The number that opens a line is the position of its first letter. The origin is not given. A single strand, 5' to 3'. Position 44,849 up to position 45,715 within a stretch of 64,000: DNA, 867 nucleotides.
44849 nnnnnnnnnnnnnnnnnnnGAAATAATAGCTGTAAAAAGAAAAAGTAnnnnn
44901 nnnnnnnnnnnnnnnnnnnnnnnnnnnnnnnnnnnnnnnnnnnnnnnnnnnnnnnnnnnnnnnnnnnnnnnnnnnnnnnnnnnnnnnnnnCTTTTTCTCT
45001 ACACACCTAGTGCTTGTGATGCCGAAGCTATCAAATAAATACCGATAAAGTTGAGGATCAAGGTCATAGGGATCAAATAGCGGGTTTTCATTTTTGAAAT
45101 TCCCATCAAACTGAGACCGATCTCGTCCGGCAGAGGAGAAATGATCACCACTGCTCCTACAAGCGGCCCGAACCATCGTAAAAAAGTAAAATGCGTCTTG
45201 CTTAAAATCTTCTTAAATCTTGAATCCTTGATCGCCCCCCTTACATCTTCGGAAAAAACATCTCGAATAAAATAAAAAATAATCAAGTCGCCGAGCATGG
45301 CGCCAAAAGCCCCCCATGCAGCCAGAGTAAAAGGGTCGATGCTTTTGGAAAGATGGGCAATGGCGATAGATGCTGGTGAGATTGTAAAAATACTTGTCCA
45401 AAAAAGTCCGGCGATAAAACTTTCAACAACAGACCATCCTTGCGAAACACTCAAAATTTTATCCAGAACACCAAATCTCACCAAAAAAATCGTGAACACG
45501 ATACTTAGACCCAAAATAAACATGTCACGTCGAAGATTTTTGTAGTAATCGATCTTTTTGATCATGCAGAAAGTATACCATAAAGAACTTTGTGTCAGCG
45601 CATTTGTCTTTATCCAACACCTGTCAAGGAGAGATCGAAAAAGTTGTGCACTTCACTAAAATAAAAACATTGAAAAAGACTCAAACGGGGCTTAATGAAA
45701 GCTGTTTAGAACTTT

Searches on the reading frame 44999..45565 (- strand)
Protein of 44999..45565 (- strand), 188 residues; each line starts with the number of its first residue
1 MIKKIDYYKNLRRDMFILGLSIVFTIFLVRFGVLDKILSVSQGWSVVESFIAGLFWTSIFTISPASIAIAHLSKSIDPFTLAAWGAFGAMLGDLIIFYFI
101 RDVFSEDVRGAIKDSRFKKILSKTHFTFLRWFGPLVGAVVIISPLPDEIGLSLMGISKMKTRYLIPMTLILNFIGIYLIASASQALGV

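Call 36: search_protein_families(library=pfam, proteins=[window:44999-45565:-], max_evalue=0.001)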
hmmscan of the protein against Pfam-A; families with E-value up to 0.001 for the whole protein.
window:44999-45565:- (188 aa): 1 family
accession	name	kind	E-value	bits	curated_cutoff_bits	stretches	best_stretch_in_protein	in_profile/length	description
PF09335.16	VTT_dom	-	8.6e-05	23.4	33.9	1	65-181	3-119/123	VTT domain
